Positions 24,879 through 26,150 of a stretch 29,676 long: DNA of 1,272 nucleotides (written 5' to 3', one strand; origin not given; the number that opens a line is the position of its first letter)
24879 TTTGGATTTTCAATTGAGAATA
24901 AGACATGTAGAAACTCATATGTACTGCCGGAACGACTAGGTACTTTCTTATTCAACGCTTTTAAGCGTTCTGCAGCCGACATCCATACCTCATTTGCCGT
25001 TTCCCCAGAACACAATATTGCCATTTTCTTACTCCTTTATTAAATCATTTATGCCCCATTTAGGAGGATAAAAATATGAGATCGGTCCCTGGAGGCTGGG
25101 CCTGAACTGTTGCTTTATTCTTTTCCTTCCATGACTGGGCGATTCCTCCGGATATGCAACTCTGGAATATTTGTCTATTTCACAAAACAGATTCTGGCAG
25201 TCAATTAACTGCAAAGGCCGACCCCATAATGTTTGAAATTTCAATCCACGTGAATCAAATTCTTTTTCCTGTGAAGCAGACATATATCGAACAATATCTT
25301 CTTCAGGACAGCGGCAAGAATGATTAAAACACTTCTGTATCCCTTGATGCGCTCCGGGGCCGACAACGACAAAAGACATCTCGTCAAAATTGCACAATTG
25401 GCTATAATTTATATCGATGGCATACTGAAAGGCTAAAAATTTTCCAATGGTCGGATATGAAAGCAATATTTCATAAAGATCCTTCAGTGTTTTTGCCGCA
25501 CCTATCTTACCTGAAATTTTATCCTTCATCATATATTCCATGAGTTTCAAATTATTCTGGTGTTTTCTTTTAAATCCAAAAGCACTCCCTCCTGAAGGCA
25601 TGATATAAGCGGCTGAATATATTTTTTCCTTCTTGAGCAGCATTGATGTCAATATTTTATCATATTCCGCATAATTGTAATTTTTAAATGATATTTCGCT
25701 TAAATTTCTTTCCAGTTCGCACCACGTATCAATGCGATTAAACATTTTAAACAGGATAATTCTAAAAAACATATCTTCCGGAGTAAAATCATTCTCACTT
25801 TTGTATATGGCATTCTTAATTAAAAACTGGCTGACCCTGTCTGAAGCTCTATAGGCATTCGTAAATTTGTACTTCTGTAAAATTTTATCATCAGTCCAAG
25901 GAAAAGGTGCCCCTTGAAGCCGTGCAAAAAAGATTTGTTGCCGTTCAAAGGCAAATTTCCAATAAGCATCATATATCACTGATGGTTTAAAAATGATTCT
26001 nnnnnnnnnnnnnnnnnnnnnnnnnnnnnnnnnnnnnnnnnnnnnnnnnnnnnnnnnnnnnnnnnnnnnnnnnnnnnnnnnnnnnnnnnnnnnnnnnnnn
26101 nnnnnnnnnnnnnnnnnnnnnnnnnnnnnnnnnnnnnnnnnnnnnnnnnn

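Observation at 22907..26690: Phage-style thymine-hypermodification cassette with an embedded, translationally coupled TIR-like gene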

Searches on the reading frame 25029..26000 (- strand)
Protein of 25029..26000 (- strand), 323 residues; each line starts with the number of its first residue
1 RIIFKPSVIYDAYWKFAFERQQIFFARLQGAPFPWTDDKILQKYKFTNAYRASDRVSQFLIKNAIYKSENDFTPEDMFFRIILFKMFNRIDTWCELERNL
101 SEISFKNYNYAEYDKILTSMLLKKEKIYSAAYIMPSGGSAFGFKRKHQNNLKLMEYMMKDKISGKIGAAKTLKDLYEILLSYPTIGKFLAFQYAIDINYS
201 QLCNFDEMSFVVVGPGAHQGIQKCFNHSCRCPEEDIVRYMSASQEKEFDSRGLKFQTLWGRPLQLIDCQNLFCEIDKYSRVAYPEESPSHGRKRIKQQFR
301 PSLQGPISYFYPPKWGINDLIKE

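Call 47: search_dna_similar(query=window:25029-26000:-, collection=phages, mode=protein, max_rows=25, max_evalue=0.001)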
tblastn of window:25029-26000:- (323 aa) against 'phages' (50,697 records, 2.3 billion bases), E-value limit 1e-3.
Records with a match: 487; places in all: 487; records where one place covers at least 80% of the query: 292.
Best place of each record, by identity: <60% 487.
By first word of the organism name: Salmonella 164; Vibrio 62; Pseudomonas 61; Klebsiella 44; Microbacterium 33; Escherichia 31; Dickeya 21; Serratia 10; Nodularia 9; Bordetella 9; and 18 more.
By host as written in the record: - 102; Salmonella enterica 26; Pseudomonas aeruginosa 25; Salmonella enterica subsp. enterica serovar Enteritidis PT1 21; Pseudomonas aeruginosa PAO1 19; Klebsiella pneumoniae 19; Microbacterium foliorum NRRL B-24224 18; Salmonella enterica subsp. enterica serovar Typhimurium 14; and 115 more.
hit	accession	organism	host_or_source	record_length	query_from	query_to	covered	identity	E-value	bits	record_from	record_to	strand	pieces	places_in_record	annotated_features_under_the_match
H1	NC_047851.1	Brevibacterium phage LuckyBarnes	Brevibacterium iodinum ATCC 15728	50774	13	317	94%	35.9%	1e-42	162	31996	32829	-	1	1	hypothetical protein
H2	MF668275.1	Brevibacterium phage LuckyBarnes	Brevibacterium iodinum ATCC 15728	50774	13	317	94%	35.9%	1e-42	162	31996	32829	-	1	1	hypothetical protein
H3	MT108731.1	Pseudomonas phage Epa43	Pseudomonas sp.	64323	12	319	95%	25.4%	1e-18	92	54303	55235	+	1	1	none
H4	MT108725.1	Pseudomonas phage Epa5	Pseudomonas sp.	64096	12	319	95%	25.4%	3e-18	91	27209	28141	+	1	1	none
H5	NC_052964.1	Pseudomonas phage Epa5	Pseudomonas sp.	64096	12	319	95%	25.4%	3e-18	91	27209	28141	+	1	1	none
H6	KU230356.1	Nodularia phage vB_NpeS-2AV2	Nodularia sp. AV2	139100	13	315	94%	25.7%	4e-17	88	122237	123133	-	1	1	hypothetical protein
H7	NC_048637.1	Nodularia phage vB_NpeS-2AV2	Nodularia sp. AV2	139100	13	315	94%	25.7%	4e-17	88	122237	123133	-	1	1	hypothetical protein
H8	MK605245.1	Nodularia phage vB_NspS-kac68v161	Nodularia spumigena kac68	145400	13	315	94%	25.7%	4e-17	88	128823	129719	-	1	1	hypothetical protein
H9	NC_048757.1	Nodularia phage vB_NspS-kac68v161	Nodularia spumigena kac68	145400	13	315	94%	25.7%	4e-17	88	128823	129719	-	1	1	hypothetical protein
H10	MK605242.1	Nodularia phage vB_NspS-kac65v151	Nodularia spumigena KAC65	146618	13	315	94%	25.5%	8e-17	87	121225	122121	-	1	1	hypothetical protein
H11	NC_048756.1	Nodularia phage vB_NspS-kac65v151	Nodularia spumigena KAC65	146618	13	315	94%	25.5%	8e-17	87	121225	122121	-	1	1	hypothetical protein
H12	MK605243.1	Nodularia phage vB_NspS-kac65v161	Nodularia spumigena KAC65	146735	13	315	94%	25.5%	8e-17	87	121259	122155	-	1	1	hypothetical protein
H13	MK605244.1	Nodularia phage vB_NspS-kac65v162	Nodularia spumigena KAC65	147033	13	315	94%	25.5%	8e-17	87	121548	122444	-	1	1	hypothetical protein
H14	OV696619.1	Glutamicibacter phage Montesquieu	French washed-rind cheese surface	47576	2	282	87%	27.3%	4e-19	94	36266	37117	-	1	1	Alpha-glutamyl/putrescinyl thymine pyrophosphorylase clade 1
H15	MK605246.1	Nodularia phage vB_NspS-kac68v162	Nodularia spumigena kac68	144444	13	309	92%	25.6%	6e-16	84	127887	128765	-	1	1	hypothetical protein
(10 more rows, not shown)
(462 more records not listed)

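Call 50: get_annotated_region(hit=H1, flank=5000)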
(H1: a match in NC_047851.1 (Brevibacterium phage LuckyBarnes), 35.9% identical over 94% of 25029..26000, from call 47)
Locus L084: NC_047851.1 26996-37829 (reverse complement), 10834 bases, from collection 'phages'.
description: Brevibacterium phage LuckyBarnes, complete genome.
organism: Brevibacterium phage LuckyBarnes (NCBI taxid 2027888)
taxonomy: Viruses; Duplodnaviria; Heunggongvirae; Uroviricota; Caudoviricetes; Luckybarnesvirus; Luckybarnesvirus luckybarnes
host: Brevibacterium iodinum ATCC 15728; source: soil; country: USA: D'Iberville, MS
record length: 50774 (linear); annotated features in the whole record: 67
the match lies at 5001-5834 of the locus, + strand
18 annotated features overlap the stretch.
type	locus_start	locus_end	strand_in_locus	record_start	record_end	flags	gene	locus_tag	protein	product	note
CDS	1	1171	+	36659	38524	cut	-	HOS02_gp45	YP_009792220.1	DNA polymerase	DNA polymerase I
CDS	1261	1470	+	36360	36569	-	-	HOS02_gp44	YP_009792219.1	hypothetical protein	-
CDS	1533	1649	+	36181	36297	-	-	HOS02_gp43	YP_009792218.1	hypothetical protein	-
CDS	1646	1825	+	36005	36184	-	-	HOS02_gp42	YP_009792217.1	hypothetical protein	-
CDS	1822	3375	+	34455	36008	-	-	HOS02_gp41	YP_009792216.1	thymidylate synthase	Thymidylate synthase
CDS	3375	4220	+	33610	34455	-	-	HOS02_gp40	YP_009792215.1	beta-glucosyl-HMC-alpha-glucosyltransferase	Glycosyltransferase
CDS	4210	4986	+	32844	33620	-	-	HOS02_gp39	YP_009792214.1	beta-glucosyl-HMC-alpha-glucosyltransferase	Glycosyltransferase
CDS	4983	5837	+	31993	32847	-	-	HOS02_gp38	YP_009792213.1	hypothetical protein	-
CDS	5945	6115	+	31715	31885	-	-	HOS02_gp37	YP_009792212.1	hypothetical protein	-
CDS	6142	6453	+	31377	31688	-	-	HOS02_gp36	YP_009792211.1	hypothetical protein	-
CDS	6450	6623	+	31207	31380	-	-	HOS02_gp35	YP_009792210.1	hypothetical protein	-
CDS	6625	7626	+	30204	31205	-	-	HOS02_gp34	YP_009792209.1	hypothetical protein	-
CDS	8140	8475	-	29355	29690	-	-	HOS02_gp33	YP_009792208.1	holin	Holin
CDS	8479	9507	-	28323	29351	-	-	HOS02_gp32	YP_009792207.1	N-acetylmuramoyl-L-alanine amidase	Lysin A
CDS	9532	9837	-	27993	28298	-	-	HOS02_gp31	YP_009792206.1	hypothetical protein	-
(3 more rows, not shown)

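Call 51: get_annotated_region(hit=H14, flank=5000)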
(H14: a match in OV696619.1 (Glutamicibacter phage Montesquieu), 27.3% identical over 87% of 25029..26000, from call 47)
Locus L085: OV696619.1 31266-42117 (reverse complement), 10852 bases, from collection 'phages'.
description: Glutamicibacter phage Montesquieu genome assembly, complete genome: monopartite.
organism: Glutamicibacter phage Montesquieu (NCBI taxid 2891956)
taxonomy: Viruses; Duplodnaviria; Heunggongvirae; Uroviricota; Caudoviricetes
host: -; source: French washed-rind cheese surface; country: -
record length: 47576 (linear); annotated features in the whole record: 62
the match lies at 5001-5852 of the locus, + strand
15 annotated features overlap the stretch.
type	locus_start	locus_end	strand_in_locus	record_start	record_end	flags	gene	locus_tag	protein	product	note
CDS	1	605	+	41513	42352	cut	-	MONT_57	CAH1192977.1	Hypothetical protein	-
CDS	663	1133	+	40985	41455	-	-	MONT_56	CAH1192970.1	Hypothetical protein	-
CDS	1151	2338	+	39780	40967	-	-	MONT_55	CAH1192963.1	Endonuclease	-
CDS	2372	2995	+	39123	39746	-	-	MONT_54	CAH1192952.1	Single-stranded DNA-binding protein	-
CDS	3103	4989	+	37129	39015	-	-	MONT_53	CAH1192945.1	DNA polymerase I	-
CDS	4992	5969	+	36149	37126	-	-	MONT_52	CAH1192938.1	Alpha-glutamyl/putrescinyl thymine pyrophosphorylase clade 1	-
CDS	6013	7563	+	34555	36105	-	-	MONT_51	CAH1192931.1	Thymidylate synthase/pyrimidine hydroxymethylase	-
CDS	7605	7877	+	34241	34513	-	-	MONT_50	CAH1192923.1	Hypothetical protein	-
CDS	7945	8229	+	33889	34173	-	-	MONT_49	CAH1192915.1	Hypothetical protein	-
CDS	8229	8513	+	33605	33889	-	-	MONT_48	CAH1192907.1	Hypothetical protein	-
CDS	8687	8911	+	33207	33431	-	-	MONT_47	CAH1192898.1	Hypothetical protein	-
CDS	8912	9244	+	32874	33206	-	-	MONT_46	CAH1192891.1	Hypothetical protein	-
CDS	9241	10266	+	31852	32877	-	-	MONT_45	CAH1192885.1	Ribonucleoside-diphosphate reductase subunit beta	-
CDS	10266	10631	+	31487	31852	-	-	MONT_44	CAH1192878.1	Hypothetical protein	-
CDS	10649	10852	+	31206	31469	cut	-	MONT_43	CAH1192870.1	Transcriptional regulator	-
